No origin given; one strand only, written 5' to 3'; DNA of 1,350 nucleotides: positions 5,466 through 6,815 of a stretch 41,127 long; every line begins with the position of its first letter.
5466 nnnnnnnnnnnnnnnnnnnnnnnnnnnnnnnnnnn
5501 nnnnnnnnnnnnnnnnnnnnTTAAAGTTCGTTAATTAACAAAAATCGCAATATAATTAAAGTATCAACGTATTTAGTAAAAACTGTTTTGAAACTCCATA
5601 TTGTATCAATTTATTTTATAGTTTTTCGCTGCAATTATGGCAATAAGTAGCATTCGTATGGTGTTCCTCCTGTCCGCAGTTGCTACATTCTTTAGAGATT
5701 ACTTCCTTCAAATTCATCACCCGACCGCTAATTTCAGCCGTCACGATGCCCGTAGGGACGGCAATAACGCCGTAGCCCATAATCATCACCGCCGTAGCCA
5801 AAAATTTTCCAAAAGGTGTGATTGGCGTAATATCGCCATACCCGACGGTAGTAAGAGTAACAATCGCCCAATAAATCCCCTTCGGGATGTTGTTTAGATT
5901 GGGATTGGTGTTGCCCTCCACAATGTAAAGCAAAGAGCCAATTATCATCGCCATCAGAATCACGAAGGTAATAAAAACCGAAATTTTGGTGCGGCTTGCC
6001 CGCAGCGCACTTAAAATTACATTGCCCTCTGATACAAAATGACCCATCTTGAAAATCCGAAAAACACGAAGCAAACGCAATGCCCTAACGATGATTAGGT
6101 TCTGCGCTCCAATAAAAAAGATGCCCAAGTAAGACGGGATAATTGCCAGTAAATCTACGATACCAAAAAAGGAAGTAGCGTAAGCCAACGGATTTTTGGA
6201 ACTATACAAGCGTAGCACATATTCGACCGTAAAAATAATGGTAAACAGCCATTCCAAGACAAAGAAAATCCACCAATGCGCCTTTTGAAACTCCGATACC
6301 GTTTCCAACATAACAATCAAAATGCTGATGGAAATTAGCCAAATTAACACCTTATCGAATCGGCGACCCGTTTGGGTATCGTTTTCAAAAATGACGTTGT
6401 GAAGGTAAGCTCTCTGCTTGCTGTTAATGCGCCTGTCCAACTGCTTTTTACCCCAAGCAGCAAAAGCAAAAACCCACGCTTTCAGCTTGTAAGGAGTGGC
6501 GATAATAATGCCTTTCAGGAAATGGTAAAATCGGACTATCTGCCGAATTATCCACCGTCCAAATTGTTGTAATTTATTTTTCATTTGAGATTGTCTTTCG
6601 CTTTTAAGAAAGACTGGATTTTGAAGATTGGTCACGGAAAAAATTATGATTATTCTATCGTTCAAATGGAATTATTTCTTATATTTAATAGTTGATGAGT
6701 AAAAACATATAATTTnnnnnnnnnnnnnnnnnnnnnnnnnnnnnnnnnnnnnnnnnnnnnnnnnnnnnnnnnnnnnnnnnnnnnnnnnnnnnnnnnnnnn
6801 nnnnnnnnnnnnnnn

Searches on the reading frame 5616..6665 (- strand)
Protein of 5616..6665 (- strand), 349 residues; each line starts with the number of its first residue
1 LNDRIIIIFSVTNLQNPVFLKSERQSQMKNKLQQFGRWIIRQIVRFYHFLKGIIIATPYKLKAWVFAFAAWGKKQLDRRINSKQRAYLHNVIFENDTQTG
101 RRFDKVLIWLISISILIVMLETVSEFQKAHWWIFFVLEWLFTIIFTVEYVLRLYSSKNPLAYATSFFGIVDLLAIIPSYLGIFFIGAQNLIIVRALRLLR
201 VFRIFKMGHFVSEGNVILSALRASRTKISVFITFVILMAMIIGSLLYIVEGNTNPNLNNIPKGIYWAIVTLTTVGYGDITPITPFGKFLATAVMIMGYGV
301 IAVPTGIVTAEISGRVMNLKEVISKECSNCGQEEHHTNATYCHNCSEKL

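Call 3: search_protein_families(library=pfam, proteins=[window:5616-6665:-], max_evalue=0.1)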
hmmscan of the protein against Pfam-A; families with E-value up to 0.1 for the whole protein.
window:5616-6665:- (349 aa): 6 families
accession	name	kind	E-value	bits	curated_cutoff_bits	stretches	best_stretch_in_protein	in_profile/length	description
PF00520.37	Ion_trans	-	1.1e-31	110.3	25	1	102-313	3-234/241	Ion transport protein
PF07885.22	Ion_trans_2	-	7.1e-15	55.1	22.5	1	235-309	2-74/79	Ion channel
PF08016.18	PKD_channel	-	0.00038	20.4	22.4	1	198-279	105-187/225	Polycystin cation channel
PF12773.13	DZR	-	0.031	14.9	27.3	1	324-345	24-44/45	Double zinc ribbon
PF24463.1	DUF7577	-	0.052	13.6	28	1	327-349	5-26/27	Domain of unknown function (DUF7577)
PF01250.22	Ribosomal_S6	-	0.075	13.7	27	0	66-105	36-75/90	Ribosomal protein S6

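Call 75: find_encoding_contigs(protein=window:5616-6584:-, flank=10000, max_places=10)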
Protein window:5616-6584:- (322 aa): no gene with exactly this product is on record in the collection.

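Call 76: find_encoding_contigs(protein=window:5616-6665:-, flank=10000, max_places=10)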
Protein window:5616-6665:- (349 aa): 1 contig read that carries it; 1 place shown.
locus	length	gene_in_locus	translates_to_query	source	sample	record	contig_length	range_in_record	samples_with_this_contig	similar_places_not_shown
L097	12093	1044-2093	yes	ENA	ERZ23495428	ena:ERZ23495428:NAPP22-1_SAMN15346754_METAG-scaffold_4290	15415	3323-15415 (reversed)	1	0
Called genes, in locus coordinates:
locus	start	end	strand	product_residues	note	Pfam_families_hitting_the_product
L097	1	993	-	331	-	?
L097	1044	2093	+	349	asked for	PF00520:Ion_trans, PF07885:Ion_trans_2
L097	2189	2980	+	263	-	PF04338:DUF481 (faint)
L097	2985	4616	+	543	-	PF00924:MS_channel_2nd, PF21082:MS_channel_3rd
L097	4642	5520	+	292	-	PF00924:MS_channel_2nd (weak)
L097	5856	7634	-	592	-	PF18911:PKD_4, PF00801:PKD (weak), PF18962:Por_Secre_tail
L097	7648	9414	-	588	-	PF18911:PKD_4, PF00801:PKD, PF18962:Por_Secre_tail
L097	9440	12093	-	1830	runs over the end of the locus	PF18962:Por_Secre_tail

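Call 79: find_related_loci(query=window:5616-6584:-, collection=metagenome_contigs, flank=10000)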
Query window:5616-6584:- (322 aa) in metagenome_contigs; peptide patterns used: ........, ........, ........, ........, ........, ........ (x = any residue, [..] = any of these).
123 stretches matched a pattern; 45 encode a relative of the query (tblastn E <= 1e-3); 45 distinct loci.
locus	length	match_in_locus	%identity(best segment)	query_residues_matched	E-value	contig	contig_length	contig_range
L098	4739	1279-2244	69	1-322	9e-158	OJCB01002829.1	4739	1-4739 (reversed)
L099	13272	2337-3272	63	11-322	4e-130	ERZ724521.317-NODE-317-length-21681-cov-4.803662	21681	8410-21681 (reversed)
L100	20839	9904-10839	63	11-322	4e-130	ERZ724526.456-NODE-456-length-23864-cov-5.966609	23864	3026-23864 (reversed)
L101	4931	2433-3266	66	45-322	2e-121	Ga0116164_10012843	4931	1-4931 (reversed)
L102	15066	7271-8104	65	45-322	3e-119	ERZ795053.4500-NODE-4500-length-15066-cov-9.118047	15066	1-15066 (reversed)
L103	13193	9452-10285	65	45-322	3e-119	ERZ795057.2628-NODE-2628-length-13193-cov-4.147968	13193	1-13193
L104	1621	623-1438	56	50-322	3e-106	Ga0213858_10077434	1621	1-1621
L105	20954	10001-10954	63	5-322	3e-139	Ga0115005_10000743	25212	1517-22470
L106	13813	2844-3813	60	1-322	1e-90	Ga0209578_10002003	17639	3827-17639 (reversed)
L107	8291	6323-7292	60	1-322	1e-90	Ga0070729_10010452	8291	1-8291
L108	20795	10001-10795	49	54-322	1e-82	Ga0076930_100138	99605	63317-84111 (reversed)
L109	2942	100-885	50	58-322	1e-83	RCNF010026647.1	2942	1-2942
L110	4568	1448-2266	49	51-322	5e-82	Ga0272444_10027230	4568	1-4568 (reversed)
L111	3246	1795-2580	50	58-322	7e-83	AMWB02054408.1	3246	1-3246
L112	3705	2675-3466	46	55-322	3e-82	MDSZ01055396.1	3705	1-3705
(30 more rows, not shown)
